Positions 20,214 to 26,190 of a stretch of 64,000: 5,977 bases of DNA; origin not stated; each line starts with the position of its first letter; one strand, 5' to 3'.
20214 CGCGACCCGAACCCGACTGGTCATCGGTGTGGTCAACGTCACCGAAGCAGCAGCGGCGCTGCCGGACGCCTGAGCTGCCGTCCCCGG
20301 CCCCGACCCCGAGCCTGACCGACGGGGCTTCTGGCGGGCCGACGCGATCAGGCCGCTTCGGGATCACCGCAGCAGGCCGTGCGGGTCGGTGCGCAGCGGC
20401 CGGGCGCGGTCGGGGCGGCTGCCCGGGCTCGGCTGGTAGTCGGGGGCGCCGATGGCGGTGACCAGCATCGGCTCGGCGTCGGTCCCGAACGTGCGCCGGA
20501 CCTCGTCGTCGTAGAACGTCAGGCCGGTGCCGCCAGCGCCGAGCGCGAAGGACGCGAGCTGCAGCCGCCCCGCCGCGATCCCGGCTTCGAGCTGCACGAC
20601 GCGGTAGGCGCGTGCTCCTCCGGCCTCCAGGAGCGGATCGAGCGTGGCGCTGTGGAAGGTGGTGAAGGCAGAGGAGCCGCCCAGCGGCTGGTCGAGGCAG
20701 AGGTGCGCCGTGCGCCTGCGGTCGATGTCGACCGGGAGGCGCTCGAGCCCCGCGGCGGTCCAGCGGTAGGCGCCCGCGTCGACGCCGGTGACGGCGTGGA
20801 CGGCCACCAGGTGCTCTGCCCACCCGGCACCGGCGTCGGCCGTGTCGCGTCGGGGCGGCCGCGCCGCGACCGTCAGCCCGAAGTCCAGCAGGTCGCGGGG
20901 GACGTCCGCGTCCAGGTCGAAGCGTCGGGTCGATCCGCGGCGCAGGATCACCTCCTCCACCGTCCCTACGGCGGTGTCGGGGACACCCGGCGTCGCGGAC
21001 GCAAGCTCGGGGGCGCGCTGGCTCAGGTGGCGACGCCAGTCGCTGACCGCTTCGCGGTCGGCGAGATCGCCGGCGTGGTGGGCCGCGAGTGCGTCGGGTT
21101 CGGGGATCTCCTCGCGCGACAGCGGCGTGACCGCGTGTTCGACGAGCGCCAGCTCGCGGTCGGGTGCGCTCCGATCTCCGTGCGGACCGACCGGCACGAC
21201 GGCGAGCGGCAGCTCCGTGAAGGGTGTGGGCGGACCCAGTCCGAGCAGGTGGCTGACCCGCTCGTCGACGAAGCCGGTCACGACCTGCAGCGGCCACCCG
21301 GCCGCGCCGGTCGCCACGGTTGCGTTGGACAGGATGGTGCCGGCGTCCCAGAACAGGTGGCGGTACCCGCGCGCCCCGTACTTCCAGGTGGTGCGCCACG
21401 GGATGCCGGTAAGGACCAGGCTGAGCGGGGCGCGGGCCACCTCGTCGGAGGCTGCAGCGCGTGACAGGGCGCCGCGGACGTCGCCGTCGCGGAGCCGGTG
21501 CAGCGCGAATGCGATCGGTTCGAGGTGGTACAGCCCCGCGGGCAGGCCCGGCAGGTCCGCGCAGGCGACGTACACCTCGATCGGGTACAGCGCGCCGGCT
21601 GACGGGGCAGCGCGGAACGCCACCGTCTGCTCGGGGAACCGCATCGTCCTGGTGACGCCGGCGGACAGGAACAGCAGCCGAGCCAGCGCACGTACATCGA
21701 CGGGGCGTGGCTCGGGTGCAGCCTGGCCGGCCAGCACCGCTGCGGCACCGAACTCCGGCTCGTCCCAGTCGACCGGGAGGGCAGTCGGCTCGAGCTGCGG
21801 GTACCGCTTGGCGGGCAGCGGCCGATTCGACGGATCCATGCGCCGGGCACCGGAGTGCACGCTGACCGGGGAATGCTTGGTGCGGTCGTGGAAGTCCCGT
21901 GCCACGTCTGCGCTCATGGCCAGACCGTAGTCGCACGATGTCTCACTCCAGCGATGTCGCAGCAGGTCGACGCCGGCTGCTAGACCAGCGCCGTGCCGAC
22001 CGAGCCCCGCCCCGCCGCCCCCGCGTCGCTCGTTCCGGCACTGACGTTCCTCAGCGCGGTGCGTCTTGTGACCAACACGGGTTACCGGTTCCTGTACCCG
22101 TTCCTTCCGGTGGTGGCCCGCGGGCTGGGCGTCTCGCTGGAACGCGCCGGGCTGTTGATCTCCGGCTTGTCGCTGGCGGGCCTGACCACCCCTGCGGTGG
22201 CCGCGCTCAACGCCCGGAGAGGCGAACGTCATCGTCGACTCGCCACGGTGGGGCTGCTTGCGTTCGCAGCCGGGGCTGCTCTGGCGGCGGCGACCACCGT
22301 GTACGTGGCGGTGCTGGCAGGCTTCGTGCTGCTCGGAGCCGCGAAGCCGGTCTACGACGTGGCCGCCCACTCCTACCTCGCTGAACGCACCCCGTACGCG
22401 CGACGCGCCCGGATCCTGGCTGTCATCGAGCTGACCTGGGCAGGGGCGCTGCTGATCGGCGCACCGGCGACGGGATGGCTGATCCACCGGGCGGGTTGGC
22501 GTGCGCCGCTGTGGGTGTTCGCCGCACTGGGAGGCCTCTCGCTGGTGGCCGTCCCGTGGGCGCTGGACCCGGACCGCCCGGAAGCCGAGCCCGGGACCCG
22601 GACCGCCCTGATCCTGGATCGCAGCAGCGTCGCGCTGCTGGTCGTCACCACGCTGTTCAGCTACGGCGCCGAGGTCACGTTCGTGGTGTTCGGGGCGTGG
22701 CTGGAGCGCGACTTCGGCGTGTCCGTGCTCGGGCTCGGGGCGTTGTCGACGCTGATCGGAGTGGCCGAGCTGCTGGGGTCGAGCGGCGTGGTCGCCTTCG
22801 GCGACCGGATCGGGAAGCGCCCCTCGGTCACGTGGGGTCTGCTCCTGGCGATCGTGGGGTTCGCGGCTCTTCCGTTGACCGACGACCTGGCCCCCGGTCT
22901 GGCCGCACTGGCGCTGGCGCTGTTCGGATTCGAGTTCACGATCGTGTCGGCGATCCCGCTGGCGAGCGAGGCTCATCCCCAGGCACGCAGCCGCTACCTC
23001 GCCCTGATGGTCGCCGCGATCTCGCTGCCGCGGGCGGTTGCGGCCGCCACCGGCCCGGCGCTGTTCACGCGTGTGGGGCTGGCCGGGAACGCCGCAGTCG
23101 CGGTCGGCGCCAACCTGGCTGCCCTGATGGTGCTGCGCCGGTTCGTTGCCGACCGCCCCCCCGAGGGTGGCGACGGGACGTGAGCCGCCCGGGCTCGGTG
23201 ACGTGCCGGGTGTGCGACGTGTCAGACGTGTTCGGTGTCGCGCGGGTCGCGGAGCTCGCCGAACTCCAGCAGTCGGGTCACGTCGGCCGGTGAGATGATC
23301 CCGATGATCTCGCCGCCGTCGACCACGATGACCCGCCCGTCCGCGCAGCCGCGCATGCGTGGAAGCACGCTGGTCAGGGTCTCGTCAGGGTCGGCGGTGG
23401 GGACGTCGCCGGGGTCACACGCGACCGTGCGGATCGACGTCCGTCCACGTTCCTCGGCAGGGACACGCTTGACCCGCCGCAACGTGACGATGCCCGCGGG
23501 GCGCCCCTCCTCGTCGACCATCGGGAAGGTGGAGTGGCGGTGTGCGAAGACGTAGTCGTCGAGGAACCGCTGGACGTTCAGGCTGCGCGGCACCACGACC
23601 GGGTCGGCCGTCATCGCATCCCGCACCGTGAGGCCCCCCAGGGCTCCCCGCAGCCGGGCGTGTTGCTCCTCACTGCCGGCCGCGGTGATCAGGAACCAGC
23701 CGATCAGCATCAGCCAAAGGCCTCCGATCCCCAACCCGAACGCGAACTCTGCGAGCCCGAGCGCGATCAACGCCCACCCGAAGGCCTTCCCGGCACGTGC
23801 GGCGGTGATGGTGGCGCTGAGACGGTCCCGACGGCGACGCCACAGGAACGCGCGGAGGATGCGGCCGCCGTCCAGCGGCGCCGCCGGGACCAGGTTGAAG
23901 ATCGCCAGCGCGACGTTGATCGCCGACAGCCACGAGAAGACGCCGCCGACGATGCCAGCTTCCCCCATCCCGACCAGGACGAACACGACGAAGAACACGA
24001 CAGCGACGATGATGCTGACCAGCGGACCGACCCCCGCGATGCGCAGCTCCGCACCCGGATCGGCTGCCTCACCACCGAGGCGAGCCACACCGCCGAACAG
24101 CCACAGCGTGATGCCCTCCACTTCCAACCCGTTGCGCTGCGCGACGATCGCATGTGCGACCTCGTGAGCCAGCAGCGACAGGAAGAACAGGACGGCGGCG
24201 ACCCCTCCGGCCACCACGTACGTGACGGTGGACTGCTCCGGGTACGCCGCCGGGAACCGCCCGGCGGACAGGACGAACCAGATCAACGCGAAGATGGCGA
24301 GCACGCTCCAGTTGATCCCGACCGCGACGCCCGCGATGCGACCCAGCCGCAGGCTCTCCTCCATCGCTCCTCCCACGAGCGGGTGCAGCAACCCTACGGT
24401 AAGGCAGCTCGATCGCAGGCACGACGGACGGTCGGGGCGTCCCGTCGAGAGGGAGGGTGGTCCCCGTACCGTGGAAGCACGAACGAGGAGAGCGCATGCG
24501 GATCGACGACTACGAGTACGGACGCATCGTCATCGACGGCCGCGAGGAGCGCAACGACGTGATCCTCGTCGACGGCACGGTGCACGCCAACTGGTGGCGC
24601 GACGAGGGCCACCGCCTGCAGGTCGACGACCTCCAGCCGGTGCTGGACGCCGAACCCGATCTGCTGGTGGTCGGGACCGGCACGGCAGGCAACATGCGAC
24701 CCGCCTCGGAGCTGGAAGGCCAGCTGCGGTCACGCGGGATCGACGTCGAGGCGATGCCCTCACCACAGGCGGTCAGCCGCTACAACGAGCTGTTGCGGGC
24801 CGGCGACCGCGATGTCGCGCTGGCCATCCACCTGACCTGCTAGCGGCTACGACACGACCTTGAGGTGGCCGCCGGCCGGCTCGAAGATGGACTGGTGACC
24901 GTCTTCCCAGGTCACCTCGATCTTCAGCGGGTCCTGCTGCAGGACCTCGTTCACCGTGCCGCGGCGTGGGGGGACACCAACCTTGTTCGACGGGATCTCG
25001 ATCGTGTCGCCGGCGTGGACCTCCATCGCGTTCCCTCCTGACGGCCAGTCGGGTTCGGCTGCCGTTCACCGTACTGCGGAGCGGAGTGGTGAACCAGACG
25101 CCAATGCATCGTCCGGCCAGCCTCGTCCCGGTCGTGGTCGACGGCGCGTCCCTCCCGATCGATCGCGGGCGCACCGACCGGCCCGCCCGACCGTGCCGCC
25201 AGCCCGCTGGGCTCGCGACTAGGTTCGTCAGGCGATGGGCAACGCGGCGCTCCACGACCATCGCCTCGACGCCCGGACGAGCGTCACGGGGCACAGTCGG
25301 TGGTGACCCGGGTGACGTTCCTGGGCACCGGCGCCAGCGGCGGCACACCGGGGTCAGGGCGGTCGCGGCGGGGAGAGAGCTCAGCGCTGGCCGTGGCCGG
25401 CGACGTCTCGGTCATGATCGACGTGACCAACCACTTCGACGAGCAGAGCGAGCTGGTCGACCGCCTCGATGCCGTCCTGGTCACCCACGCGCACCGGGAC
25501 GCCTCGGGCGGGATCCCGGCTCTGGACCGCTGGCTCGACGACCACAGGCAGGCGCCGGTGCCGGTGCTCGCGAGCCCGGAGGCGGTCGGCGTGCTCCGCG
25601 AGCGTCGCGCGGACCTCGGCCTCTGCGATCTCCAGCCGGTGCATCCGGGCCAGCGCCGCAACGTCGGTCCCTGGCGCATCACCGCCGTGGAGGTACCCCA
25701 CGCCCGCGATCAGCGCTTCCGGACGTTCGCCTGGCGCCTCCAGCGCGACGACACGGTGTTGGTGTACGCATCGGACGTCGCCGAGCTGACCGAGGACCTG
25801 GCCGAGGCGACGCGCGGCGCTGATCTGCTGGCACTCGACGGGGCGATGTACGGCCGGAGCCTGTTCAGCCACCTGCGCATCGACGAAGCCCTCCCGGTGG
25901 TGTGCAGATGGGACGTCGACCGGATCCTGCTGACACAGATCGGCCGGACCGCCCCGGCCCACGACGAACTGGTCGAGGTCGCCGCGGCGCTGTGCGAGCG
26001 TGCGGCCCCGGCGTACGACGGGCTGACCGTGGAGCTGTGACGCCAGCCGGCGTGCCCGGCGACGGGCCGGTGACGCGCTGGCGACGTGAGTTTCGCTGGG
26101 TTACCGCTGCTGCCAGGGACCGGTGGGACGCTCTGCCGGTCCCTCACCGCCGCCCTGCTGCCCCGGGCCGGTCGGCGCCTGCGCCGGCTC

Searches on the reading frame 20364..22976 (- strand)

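Call 9: search_protein_families(library=pfam, proteins=[window:20364-22976:-], max_evalue=0.00001)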
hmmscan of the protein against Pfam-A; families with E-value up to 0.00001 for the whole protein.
window:20364-22976:- (870 aa): 1 family
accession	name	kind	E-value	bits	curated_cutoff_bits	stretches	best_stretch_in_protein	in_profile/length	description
PF00881.29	Nitroreductase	-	1.5e-15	58.3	23.5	1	453-597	26-166/167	Nitroreductase family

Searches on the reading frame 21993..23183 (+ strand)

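Call 35: search_protein_families(library=pfam, proteins=[window:21993-23183:+], max_evalue=0.00001)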
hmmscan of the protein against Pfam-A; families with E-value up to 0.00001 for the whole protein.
window:21993-23183:+ (396 aa): 1 family
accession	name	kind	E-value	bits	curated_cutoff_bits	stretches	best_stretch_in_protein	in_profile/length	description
PF07690.21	MFS_1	-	3.6e-34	118.6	33.4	2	23-201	4-182/347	Major Facilitator Superfamily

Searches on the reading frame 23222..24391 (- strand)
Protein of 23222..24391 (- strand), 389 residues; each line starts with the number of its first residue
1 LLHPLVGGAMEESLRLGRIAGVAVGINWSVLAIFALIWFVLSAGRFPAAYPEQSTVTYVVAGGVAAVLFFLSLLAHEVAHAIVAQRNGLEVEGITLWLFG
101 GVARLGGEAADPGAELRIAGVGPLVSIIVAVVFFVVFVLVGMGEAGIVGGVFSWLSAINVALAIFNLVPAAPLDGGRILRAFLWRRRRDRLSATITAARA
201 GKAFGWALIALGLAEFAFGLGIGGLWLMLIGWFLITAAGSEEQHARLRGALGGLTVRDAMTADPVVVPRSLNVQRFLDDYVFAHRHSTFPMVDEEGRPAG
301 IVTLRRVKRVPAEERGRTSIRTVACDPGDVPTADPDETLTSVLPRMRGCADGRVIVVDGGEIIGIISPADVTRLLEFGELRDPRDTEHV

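Call 35: search_protein_families(library=pfam, proteins=[window:23222-24391:-], max_evalue=0.00001)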
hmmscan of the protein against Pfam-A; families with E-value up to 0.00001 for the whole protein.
window:23222-24391:- (389 aa): 2 families
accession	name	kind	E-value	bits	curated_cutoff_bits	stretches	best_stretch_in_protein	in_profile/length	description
PF02163.28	Peptidase_M50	-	4.1e-23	82.3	27.2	2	148-201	159-214/221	Peptidase family M50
PF00571.33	CBS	-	1e-15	58.2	24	2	256-310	1-54/57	CBS domain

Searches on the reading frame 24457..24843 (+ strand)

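Call 35: search_protein_families(library=pfam, proteins=[window:24457-24843:+], max_evalue=0.00001)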
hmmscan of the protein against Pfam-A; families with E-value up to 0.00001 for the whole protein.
window:24457-24843:+ (128 aa): 1 family
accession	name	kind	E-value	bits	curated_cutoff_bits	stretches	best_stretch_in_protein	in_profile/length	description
PF04430.19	DUF498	-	1.2e-23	83.6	33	1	16-125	1-109/109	Protein of unknown function (DUF498/DUF598)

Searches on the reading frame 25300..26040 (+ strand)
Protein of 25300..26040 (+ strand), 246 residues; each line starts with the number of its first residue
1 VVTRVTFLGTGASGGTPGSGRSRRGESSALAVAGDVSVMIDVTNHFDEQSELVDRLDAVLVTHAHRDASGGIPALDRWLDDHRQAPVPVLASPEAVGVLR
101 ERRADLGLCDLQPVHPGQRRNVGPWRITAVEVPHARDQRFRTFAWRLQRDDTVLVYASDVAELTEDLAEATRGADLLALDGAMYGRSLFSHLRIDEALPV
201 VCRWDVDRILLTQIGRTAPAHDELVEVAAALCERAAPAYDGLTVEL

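Call 36: search_protein_families(library=pfam, proteins=[window:25300-26040:+], max_evalue=0.00001)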
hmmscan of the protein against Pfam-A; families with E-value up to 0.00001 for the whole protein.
window:25300-26040:+ (246 aa): 1 family
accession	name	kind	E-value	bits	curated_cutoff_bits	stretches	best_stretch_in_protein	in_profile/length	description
PF12706.13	Lactamase_B_2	-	5e-21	75.7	27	1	51-212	26-198/200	Beta-lactamase superfamily domain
